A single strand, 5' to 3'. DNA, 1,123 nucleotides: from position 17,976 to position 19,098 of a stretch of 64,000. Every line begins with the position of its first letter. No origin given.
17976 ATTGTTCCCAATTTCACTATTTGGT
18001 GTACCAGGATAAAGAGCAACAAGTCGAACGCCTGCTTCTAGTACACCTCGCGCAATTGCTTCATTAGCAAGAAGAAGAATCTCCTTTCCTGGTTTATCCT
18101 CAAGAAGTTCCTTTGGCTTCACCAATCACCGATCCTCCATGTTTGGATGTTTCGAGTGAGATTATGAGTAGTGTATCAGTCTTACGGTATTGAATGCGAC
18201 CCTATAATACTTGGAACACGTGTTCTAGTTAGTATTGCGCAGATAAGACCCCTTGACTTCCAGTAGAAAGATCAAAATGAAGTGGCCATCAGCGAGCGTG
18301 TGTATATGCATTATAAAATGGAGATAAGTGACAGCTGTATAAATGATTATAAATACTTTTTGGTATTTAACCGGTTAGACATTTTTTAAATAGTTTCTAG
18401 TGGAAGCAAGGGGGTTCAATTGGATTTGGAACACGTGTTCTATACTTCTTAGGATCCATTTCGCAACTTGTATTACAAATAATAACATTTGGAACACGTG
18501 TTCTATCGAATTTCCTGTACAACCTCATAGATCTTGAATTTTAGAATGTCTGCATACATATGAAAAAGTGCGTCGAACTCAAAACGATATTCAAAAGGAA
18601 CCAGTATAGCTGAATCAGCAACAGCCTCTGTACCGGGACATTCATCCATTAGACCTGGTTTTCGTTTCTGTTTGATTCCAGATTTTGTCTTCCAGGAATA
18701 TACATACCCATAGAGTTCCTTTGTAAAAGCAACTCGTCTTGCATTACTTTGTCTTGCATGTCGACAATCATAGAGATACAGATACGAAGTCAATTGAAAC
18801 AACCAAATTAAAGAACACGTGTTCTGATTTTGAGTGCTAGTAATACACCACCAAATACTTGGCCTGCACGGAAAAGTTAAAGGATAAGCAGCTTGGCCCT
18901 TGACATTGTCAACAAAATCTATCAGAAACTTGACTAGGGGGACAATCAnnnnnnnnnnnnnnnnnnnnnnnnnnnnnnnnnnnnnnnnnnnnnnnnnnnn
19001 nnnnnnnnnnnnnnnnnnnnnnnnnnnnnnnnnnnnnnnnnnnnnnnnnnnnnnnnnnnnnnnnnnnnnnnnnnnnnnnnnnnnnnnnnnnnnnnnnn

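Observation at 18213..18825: Five copies of the palindrome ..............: an unassigned operator family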

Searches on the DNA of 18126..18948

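Call 90: search_rna_families(source=window, start=18126, end=18948, threshold=evalue, max_evalue=1)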
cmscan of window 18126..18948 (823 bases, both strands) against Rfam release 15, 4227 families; matches with E-value up to 1: 0.
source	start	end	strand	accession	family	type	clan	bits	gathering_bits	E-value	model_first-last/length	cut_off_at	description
